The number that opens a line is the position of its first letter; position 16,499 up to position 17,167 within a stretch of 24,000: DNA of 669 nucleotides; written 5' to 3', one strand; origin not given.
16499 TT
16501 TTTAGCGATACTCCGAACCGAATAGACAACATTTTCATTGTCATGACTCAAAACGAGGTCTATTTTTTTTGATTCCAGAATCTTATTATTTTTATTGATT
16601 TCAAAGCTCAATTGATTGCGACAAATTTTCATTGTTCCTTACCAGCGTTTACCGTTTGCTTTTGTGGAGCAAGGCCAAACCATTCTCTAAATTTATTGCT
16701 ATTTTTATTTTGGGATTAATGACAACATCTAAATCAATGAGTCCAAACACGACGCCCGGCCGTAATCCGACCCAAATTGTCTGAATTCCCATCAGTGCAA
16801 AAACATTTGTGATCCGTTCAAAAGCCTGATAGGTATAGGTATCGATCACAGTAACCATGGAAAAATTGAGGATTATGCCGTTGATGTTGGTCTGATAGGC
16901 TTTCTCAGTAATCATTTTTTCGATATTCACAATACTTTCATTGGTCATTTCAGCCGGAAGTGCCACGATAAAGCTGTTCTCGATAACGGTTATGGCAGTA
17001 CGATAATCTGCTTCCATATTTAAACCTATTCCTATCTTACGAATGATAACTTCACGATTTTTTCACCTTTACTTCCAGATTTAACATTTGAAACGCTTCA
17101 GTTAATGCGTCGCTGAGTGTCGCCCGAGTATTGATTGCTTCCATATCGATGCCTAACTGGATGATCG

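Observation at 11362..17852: Stressosome-type RsbR/S/T/X module wired to a full phosphorelay and an HD-GYP c-di-GMP phosphodiesterase instead of sigma-B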

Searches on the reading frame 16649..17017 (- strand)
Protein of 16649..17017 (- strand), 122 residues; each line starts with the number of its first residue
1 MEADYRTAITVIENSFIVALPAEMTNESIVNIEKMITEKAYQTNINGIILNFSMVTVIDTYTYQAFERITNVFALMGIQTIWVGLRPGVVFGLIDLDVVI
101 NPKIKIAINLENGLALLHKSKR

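Call 3: search_protein_families(library=pfam, proteins=[window:16649-17017:-], max_evalue=0.01)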
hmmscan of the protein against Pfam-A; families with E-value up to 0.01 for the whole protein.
window:16649-17017:- (122 aa): 1 family
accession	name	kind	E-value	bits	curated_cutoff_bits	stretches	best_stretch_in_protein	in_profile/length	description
PF01740.26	STAS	-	2.3e-08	34.2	22.6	1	9-89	4-84/106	STAS domain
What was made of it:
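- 16649..17017 (-): rsbS: single-STAS scaffold/antagonist, 122 aa, with Thr at the acceptor position (VIDT). Pfam STAS (call 3).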

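Call 4: search_protein_families(library=ncbifam, proteins=[window:16649-17017:-], max_evalue=0.01)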
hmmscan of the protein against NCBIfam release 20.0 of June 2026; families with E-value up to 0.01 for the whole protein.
window:16649-17017:- (122 aa): 3 families
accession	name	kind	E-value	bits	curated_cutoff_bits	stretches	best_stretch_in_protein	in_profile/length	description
NF052652.1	YtvA_fam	equivalog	1.5e-08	34.5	250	1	9-97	139-227/243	YtvA family blue-light photoreceptor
TIGR02886.1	spore_II_AA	equivalog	0.0013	18.7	114.75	1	10-60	4-54/106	anti-sigma F factor antagonist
TIGR00377.1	ant_ant_sig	superfamily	0.01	15.7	53.45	0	8-87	6-85/108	anti-sigma factor antagonist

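Call 37: search_solved_structures(query=window:16649-17017:-, max_evalue=0.01, show_alignments=4)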
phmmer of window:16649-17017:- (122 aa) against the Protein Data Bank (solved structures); distinct sequences matched with E-value up to 0.01: 7.
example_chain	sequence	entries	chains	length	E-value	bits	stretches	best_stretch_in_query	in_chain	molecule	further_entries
6jhk_A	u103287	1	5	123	3e-12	49.8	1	9-118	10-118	RsbS negative regulator of sigma-B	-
6qcm_A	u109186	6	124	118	2.9e-09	40.2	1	14-117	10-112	RsbS protein | RsbT antagonist protein RsbS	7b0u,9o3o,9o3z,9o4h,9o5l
9o4r_a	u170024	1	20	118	4.1e-09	39.7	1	14-117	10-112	RsbT antagonist protein RsbS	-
7o0i_a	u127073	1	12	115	5.2e-08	36.2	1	8-115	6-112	RsbS, negative regulator of sigma-B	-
2vy9_A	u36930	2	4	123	6.8e-07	32.6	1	6-117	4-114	ANTI-SIGMA-FACTOR ANTAGONIST | ANTI-SIGMA-FACTOR ANTAGONIST (STAS) DOMAIN PROTEIN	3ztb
3zxn_A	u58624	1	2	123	1.3e-06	31.6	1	6-117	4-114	ANTI-SIGMA-FACTOR ANTAGONIST (STAS) DOMAIN PROTEIN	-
7o0i_B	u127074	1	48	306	0.0098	19.2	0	28-101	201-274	Anti-anti-sigma factor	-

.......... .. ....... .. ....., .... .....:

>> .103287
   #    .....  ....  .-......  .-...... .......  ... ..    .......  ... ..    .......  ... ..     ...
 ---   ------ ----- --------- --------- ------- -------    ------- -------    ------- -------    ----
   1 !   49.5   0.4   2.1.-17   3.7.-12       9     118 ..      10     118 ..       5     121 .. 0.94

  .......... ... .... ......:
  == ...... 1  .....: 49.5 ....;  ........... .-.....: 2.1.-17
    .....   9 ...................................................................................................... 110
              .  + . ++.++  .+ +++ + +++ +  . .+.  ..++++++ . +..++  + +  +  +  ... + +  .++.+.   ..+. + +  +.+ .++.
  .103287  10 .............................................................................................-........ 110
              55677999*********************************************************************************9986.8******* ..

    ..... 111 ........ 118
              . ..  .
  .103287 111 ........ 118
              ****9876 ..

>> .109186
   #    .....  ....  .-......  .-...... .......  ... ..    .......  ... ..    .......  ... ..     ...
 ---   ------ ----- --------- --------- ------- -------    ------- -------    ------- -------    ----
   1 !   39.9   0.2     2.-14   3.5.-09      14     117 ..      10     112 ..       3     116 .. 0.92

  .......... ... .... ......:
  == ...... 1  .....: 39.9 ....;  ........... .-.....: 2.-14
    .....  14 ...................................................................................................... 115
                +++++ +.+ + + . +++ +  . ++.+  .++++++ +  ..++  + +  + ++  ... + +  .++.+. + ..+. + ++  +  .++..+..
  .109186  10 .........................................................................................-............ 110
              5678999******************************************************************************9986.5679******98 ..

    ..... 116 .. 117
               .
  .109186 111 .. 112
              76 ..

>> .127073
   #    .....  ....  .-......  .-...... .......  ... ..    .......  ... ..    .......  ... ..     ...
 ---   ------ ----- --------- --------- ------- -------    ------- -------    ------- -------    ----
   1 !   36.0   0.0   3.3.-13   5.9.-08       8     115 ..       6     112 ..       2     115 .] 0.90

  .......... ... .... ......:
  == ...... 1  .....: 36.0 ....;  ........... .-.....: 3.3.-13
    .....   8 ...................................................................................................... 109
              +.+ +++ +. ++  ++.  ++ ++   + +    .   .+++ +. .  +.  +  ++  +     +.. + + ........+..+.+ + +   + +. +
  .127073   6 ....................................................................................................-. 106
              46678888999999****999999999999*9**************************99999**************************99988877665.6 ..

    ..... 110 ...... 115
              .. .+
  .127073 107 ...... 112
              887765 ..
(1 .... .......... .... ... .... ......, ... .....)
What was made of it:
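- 16649..17017 (-): It matches solved RsbS chains 6jhk, 6qcm, 7o0i_a and 2vy9, and the acceptor column aligns with IDS of Listeria and Bacillus RsbS (call 37).
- On Stressosome RsbRSTX module: VIDT aligns with IDS of solved RsbS chains 6jhk and 6qcm (call 37).
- Closest known: Vibrio vulnificus stressosome locus: VvRsbR-S-T-X plus VvD1/VvD2. Different: RsbS has Thr at the acceptor column, where V. vulnificus RsbS aligns a Gly (call 37).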
